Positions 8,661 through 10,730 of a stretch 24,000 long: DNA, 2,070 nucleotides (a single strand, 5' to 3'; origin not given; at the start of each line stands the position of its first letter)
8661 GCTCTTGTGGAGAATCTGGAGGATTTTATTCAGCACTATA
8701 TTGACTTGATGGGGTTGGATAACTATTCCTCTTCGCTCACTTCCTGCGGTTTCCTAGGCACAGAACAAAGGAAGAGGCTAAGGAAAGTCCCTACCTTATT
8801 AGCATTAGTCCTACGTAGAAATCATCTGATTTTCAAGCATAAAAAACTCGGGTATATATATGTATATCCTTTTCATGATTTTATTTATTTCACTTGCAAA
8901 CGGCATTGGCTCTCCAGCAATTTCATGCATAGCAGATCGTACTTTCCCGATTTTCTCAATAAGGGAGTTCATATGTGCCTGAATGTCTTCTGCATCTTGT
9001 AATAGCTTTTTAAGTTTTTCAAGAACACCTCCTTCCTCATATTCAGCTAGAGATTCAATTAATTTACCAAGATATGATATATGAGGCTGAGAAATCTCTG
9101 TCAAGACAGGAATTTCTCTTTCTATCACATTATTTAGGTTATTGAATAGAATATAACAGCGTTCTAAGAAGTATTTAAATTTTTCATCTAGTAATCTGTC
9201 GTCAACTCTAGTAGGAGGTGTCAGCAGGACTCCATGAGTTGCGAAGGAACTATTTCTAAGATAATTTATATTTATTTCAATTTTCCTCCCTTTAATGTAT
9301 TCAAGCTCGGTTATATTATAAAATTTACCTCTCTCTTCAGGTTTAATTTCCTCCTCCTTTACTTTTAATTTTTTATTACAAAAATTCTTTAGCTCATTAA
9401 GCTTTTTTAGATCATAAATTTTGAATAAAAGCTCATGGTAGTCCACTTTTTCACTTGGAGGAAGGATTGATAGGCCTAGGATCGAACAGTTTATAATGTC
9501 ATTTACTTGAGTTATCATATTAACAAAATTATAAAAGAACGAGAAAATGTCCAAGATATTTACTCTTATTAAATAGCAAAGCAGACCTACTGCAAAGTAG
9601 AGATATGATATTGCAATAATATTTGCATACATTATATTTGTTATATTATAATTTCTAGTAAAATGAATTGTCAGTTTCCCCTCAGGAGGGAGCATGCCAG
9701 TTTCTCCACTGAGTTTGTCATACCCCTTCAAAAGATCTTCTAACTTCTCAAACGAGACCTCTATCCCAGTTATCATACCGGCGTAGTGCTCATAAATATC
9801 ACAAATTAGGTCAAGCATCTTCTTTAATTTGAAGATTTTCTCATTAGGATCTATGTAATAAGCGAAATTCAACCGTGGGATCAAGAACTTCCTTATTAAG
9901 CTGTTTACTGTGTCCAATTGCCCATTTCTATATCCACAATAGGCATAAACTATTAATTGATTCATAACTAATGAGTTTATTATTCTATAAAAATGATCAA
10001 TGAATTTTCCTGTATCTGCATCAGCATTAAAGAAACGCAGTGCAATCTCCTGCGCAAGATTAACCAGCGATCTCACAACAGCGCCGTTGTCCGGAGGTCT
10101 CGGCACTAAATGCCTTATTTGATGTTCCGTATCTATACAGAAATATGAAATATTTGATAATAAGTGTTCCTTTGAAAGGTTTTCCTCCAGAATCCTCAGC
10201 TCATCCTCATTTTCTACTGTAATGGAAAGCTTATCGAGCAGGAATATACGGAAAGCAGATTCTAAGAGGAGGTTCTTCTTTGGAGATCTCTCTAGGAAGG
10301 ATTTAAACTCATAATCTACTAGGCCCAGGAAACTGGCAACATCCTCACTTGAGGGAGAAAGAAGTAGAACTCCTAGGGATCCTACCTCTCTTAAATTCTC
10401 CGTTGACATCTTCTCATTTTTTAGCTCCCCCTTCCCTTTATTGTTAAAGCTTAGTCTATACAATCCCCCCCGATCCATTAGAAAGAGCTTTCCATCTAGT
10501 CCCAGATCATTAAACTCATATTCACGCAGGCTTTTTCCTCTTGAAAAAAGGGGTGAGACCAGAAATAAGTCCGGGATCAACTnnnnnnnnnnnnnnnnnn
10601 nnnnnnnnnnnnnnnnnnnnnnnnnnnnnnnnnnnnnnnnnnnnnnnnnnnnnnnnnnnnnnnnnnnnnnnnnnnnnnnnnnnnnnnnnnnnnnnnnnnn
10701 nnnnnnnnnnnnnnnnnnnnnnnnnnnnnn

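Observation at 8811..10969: Two uncharacterised genes, one with a central TM-like block, fused onto the 3' end of the type III effector operon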

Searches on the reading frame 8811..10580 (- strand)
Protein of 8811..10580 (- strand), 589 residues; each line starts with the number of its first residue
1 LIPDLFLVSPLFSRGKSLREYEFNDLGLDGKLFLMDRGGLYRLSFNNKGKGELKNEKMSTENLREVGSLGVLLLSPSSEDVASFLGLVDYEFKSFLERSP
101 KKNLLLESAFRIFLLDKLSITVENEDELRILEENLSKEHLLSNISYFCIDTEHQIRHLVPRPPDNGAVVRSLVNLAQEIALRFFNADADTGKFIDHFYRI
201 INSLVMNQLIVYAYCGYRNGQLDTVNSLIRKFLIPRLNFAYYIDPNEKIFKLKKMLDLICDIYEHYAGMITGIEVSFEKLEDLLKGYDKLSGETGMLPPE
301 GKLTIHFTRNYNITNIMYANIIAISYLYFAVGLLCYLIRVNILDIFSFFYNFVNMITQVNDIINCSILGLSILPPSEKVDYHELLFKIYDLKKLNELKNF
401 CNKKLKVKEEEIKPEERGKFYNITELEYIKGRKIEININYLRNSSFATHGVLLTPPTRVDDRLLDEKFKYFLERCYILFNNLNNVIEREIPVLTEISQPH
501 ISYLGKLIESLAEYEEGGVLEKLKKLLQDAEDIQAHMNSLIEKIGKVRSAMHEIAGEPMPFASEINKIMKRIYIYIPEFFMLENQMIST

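Call 4: search_protein_families(library=pfam, proteins=[window:8811-10580:-], max_evalue=1)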
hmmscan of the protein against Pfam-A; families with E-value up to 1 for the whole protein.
window:8811-10580:- (589 aa): 1 family
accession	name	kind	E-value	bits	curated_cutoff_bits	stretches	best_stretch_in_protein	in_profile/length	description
PF07526.16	POX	-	0.056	14.4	27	1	244-280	69-105/134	Associated with HOX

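Call 5: search_protein_families(library=ncbifam, proteins=[window:8811-10580:-], max_evalue=1)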
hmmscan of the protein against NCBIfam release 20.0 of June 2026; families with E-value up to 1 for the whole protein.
window:8811-10580:- (589 aa): 4 families
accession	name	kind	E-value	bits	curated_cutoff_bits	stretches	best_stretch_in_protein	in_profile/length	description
NF045650.1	CD1247_Nterm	equivalog_domain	0.051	14.2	30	0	500-542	4-46/70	CD1247 N-terminal domain-containing protein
TIGR01499.1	folC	subfamily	0.062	12.7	162.65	1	484-530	129-174/400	bifunctional protein FolC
NF011859.0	PRK15331.1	equivalog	0.081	13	184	1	201-264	32-95/165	type III secretion system translocator chaperone SicA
NF047860.1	Tet-DihydfolSynFolCMyb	equivalog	0.19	10.6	700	1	483-524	176-216/468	bifunctional tetrahydrofolate synthase/dihydrofolate synthase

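Call 6: find_homologous_proteins(query=window:8811-10580:-, max_evalue=0.001)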
Query window:8811-10580:- (589 aa): 1 proteins with E <= 0.001 among 8000 candidates.
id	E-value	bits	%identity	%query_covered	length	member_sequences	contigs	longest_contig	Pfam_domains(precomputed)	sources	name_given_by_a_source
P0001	0.0e+0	1276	98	100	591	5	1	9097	-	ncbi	-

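Call 7: search_protein_families(library=padloc, proteins=[window:8811-10580:-], max_evalue=1)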
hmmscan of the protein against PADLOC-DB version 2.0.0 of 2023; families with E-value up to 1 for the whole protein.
window:8811-10580:- (589 aa): 0 families

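Call 9: find_encoding_contigs(protein=P0001, flank=10000)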
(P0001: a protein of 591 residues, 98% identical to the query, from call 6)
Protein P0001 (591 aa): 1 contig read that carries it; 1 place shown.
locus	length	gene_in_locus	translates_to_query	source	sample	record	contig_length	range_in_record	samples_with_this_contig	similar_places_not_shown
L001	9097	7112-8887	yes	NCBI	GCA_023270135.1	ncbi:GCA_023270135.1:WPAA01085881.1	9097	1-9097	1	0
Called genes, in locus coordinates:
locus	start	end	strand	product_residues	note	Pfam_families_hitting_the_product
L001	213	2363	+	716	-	PF22335:Cas10-Cmr2_palm2 (weak)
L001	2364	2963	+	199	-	PF03787:RAMPs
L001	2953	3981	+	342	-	-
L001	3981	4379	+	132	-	-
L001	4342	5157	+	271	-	PF03787:RAMPs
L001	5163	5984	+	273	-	PF03787:RAMPs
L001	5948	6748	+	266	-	PF03787:RAMPs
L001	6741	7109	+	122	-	-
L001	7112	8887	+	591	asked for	-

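Call 15: search_protein_representatives(protein=window:8811-10580:-)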
Query: 589 residues. Proteins with E-value up to 0.001 (for the whole library): 4; up to 1e-10: 2; up to 1e-30: 2. The best 4 are listed.
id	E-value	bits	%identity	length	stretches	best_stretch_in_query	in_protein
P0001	0.0e+00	1276.1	98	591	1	1-589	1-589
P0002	2.2e-46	175.2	37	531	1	1-478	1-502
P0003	1.1e-08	50.8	37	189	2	503-583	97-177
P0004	3.1e-08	49.2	44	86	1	514-583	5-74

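Call 17: find_encoding_contigs(protein=P0002, flank=10000)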
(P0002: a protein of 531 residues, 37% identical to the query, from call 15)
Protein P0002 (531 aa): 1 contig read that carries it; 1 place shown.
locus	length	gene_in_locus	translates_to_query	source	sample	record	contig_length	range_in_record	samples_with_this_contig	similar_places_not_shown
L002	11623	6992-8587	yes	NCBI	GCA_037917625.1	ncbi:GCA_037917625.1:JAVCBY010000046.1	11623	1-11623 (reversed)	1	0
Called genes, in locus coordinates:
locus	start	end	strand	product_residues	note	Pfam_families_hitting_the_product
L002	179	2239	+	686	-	-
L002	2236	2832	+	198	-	PF03787:RAMPs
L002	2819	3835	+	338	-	-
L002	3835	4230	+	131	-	-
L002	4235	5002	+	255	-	PF03787:RAMPs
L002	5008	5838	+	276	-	PF03787:RAMPs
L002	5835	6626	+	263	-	PF03787:RAMPs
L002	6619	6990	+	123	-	-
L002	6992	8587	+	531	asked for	-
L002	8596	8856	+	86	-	-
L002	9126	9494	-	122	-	-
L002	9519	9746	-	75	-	-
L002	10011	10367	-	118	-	PF13975:gag-asp_proteas (weak)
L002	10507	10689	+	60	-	-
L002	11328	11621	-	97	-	?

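Call 18: find_encoding_contigs(protein=P0003, flank=10000)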
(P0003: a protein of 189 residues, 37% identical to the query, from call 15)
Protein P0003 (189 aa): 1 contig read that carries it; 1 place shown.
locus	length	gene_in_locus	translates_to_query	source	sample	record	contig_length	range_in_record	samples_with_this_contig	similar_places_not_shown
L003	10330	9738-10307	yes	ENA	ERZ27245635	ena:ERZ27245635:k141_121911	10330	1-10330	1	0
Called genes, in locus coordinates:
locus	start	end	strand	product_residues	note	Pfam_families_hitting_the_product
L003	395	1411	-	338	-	PF18145:SAVED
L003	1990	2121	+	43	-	-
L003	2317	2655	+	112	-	PF08960:STIV_B116-like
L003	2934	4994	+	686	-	-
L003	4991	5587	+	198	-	PF03787:RAMPs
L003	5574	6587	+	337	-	-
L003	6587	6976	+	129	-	-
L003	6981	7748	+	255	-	PF03787:RAMPs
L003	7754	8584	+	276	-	PF03787:RAMPs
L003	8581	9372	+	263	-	PF03787:RAMPs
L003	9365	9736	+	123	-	-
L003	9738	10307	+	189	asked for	-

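Call 19: find_encoding_contigs(protein=P0004, flank=10000)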
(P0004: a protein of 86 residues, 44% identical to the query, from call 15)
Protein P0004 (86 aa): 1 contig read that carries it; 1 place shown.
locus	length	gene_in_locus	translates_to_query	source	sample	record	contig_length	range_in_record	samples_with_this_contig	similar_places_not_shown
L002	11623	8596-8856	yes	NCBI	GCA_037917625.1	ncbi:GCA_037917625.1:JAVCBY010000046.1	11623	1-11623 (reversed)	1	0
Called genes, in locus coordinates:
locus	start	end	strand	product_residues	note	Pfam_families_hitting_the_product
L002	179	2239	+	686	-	-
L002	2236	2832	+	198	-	PF03787:RAMPs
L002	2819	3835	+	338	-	-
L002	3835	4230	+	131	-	-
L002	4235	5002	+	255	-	PF03787:RAMPs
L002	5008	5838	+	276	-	PF03787:RAMPs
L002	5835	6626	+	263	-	PF03787:RAMPs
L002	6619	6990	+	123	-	-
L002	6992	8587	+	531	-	-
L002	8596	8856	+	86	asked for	-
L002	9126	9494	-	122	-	-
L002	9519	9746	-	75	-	-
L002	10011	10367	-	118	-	PF13975:gag-asp_proteas (weak)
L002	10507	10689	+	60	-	-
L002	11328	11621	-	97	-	?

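Call 39: predict_structure(alignment_id=A1)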
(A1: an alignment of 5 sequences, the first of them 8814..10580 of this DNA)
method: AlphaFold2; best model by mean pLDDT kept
length: 589 residues; sequences in the alignment: 5
mean_pLDDT: 43.9   pTM: 0.44
mean pLDDT of the five models: 43.9, 43.1, 42.5, 42.5, 40.5
residues with pLDDT >= 90: 0; 70-90: 50; 50-70: 136; < 50: 403
segments of 3 or more residues with pLDDT < 50: 1-32, 34-41, 44-55, 57-222, 271-276, 283-310, 312-317, 319-321, 340-460, 574-589
pLDDT, mean of each block of 10 residues (from residue 1): 32 30 34 43 44 44 35 29 30 37 39 37 39 37 30 28 32 40 34 36 39 36 55 62 70 80 61 49 44 38 43 47 58 55 38 41 33 26 26 30 27 30 22 23 24 27 61 67 63 56 65 58 66 67 78 71 73 45 26
secondary structure, 60 per line:
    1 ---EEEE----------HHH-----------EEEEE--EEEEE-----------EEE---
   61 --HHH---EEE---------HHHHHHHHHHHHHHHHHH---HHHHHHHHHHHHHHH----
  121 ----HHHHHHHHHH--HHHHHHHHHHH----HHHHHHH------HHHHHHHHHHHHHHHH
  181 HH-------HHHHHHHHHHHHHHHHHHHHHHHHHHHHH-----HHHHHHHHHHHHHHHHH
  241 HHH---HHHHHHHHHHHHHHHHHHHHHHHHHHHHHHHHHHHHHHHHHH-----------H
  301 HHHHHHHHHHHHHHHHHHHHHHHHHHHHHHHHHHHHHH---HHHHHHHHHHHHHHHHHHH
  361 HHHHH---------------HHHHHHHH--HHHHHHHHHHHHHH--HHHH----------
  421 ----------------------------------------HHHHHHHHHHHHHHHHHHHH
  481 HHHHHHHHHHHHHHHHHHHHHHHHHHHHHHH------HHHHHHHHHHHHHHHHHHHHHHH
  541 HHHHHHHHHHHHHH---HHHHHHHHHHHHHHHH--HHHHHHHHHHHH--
elements in order: E4-7 E32-36 E39-43 E55-57 E69-71 H81-98 H102-116 H125-134 H137-147 H152-158 H165-182 H190-218 H224-243 H247-288 H300-338 H342-365 H381-388 H391-404 H407-410 H461-511 H518-554 H558-573 H576-587

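Call 41: find_homologous_proteins(query=A3, max_evalue=0.01)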
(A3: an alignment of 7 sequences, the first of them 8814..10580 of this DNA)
Query A3 (7 sequences) (589 aa, profile of the alignment): 1 proteins with E <= 0.01 among 8000 candidates.
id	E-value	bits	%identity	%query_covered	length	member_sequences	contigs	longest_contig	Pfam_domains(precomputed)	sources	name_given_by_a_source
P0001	5.6e-280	948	98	100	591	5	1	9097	-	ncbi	-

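Call 51: search_solved_structures(query=A5, max_evalue=10, show_alignments=2)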
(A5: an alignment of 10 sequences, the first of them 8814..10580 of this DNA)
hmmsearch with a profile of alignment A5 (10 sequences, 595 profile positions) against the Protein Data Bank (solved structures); distinct sequences matched with E-value up to 10: 14.
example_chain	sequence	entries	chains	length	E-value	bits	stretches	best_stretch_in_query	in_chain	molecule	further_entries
6kos_A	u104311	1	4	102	0.004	19.2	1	471-564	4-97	SUWA (Super WA20)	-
8fmw_AJ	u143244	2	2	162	0.076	15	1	425-562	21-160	50S ribosomal protein L10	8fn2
4hou_A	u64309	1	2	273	0.12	14.4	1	482-577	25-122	Interferon-induced protein with tetratricopeptide repeats 1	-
9cfs_A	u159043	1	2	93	0.16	14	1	518-575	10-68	Long regulatory protein rop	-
3vjf_A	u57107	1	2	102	0.2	13.6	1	471-563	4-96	WA20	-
8qad_A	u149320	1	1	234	0.37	12.7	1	470-577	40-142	sc-apCC-6-LLIA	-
6pse_A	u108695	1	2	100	0.41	12.6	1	486-563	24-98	Protein bicaudal D homolog 2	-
8uzp_M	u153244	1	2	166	0.46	12.4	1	471-562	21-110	stem_mimetic_01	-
1aep_A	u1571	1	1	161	0.51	12.3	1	452-569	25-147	APOLIPOPHORIN III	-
1ls4_A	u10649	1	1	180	0.71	11.8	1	452-569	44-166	Apolipophorin-III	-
6acs_A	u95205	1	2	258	1.4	10.8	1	487-572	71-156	Ditrans,polycis-undecaprenyl-diphosphate synthase ((2E,6E)-farnesyl-diphosphate specific)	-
9r1o_A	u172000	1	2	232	2.5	10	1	475-577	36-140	sc-apCC-6-DPH-NR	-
1ya9_A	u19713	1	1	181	3.4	9.5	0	503-555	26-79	Apolipoprotein E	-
8qae_A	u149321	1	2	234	7.5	8.4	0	482-560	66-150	sc-apCC-6-SLLA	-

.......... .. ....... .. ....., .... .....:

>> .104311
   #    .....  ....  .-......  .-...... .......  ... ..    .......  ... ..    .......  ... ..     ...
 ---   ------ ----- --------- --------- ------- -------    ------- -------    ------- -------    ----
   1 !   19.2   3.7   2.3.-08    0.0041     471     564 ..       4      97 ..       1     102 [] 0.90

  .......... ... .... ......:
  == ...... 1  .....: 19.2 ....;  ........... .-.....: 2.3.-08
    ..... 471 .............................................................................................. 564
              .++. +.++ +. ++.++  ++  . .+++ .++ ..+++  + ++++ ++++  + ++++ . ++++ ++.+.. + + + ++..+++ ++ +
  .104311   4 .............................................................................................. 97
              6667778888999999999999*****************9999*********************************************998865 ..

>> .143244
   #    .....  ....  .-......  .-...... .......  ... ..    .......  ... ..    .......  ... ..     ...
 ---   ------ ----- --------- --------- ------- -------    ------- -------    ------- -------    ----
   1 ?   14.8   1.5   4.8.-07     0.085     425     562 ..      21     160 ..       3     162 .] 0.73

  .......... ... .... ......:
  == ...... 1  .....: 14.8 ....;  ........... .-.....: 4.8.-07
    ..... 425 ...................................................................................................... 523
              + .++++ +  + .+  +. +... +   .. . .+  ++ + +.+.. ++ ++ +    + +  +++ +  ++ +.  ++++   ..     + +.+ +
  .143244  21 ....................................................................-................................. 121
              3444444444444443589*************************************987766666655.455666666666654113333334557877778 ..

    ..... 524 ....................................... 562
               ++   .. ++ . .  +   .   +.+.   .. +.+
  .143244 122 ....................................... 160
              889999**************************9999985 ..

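Call 69: predict_structure(alignment_id=A6)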
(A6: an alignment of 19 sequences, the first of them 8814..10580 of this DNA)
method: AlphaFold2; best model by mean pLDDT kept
length: 589 residues; sequences in the alignment: 19
mean_pLDDT: 51.0   pTM: 0.52
mean pLDDT of the five models: 51.0, 48.7, 46.8, 43.9, 43.6
residues with pLDDT >= 90: 15; 70-90: 124; 50-70: 122; < 50: 328
segments of 3 or more residues with pLDDT < 50: 1-26, 34-40, 49-53, 66-223, 274-277, 289-295, 358-362, 373-459, 576-589
pLDDT, mean of each block of 10 residues (from residue 1): 44 38 49 47 54 49 44 36 29 29 31 29 38 35 28 23 31 38 38 38 37 32 58 71 80 89 69 49 57 51 66 67 73 66 53 51 49 43 34 36 32 29 24 25 26 34 75 84 76 73 80 62 79 81 88 89 90 51 27
secondary structure, 60 per line:
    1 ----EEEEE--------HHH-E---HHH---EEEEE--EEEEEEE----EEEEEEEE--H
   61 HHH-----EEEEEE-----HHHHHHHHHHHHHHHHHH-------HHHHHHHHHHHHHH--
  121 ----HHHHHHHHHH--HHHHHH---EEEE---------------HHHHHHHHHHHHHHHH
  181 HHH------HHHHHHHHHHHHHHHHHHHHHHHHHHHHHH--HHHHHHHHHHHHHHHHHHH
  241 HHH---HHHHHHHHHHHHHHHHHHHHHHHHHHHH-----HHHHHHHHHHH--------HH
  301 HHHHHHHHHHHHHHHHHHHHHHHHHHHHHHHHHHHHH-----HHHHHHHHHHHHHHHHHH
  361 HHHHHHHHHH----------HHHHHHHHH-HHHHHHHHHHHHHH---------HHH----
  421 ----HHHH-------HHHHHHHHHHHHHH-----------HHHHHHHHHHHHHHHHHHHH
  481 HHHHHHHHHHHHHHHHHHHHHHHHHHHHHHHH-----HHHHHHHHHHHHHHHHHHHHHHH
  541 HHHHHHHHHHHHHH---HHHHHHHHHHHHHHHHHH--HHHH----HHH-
elements in order: E5-9 E32-36 E39-45 E50-57 H60-63 E69-74 H80-97 H105-118 H125-134 H137-142 E146-149 H165-183 H190-219 H222-243 H247-274 H280-290 H299-337 H343-370 H381-389 H391-404 H425-428 H436-449 H461-512 H518-554 H558-575 H578-581

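Call 72: fold_search(model_id=the predicted structure, library=pdb)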
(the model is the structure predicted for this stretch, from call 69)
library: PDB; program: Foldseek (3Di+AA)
matches with E <= 10: 201; with E <= 0.001: 0
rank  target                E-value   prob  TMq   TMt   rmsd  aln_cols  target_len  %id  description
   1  6zbl_B                9.9e-02  0.21  0.14  0.16  28.4       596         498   13  Plasmodium falciparum merozoite surface protein 1 dimer, conformation 2 (released 2021-05-19)
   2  9fqr_By               2.0e-01  0.12  0.11  0.14  57.1       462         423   12  96-nm repeat of axonemal doublet microtubules from bovine sperm (released 2025-03-26)
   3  8otz_C7               2.2e-01  0.10  0.10  0.13  59.6       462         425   12  48-nm repeat of the native axonemal doublet microtubule from bovine sperm (released 2023-11-22)
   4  6zbj_B                2.4e-01  0.15  0.15  0.17  28.5       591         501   12  Plasmodium falciparum merozoite surface protein 1 dimer, conformation 1 (released 2021-05-19)
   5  5och_E                4.0e-01  0.20  0.13  0.13  26.2       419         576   11  The crystal structure of human ABCB8 in an outward-facing state (released 2018-07-25)
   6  8i7r_B8               4.2e-01  0.13  0.12  0.17  55.9       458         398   12  In situ structure of axonemal doublet microtubules in mouse sperm with 48-nm repeat (released 2023-10-11)
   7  8to0_l                4.2e-01  0.08  0.10  0.14  55.0       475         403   12  48-nm repeating structure of doublets from mouse sperm flagella (released 2023-11-01)
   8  9mg8_A                5.0e-01  0.16  0.14  0.20  27.4       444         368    9  Crystal Structure of b-iTHR-110 (released 2025-12-17)
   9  6qv0_D                6.5e-01  0.13  0.12  0.13  26.7       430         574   10  Structure of ATP-bound outward-facing TM287/288 in complex with sybody Sb_TM35 (released 2019-05-29)
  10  8otz_F2               6.8e-01  0.03  0.07  0.10  58.8       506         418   12  48-nm repeat of the native axonemal doublet microtubule from bovine sperm (released 2023-11-22)
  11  9cpb_6M               7.5e-01  0.08  0.11  0.16  50.7       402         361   13  Atomic model of bovine Fallopian tube cilia doublet microtubule (48-nm periodicity) (released 2024-10-30)
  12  9y6s_7G               7.5e-01  0.06  0.11  0.02  67.7       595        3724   11  96-nm repeat of the Leishmania tarentolae doublet microtubule (released 2025-12-17)
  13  7xec_B                7.8e-01  0.11  0.12  0.12  28.1       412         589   10  Cryo-EM structure of human ABCD1 E630Q in the presence of ATP in inward-facing state 2 (released 2023-03-29)
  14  7rro_B8               7.8e-01  0.06  0.10  0.14  55.1       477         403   12  Structure of the 48-nm repeat doublet microtubule from bovine tracheal cilia (released 2021-10-27)
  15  7p5c_A                8.5e-01  0.09  0.14  0.19  27.2       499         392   11  Cryo-EM structure of human TTYH3 in Ca2+ and GDN (released 2021-08-11)
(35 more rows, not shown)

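Call 73: search_protein_families(library=pfam, alignment_id=A6, max_evalue=10)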
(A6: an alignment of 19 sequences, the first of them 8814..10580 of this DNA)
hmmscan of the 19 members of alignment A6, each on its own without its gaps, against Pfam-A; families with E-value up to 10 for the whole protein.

A. member 1, window:8814-10580:- (589 aa): 1 family
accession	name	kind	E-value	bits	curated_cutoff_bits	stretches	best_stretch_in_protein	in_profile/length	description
PF07526.16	POX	-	0.056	14.4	27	1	244-280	69-105/134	Associated with HOX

B. families by the number of members that match (of 19 scanned): 22 families
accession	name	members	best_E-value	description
PF15372.11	DUF4600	6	0.083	Domain of unknown function (DUF4600)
PF07526.16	POX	4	0.022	Associated with HOX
PF23511.1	Microp_apicomplexa_7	3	0.00095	Apicomplexa microprotein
PF04803.17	Cor1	3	0.5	Cor1/Xlr/Xmr conserved region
PF06419.17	COG6_N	2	0.015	Conserved oligomeric complex COG6, N-terminal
PF02962.20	CHMI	2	0.022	5-carboxymethyl-2-hydroxymuconate isomerase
PF20819.2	T4_Rnl1_C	2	0.028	T4 RNA ligase 1, C-terminal domain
PF04513.17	Baculo_PEP_C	2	0.05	Baculovirus polyhedron envelope protein, PEP, C terminus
PF03623.18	Focal_AT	2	0.052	Focal adhesion targeting region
PF22077.1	C2c1_Nuc-II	2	0.16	CRISPR-associated endonuclease C2c1 Nuc-II domain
PF18394.6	TBK1_CCD1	2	0.16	TANK-binding kinase 1 coiled-coil domain 1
PF08702.15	Fib_alpha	2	0.18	Fibrinogen alpha/beta chain family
PF09177.16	STX6_10_61_N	2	0.19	Syntaxin 6/10/61, N-terminal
PF18186.6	SLATT_4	2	0.24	SMODS and SLOG-associating 2TM effector domain family 4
PF07889.17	DUF1664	2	0.25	Protein of unknown function (DUF1664)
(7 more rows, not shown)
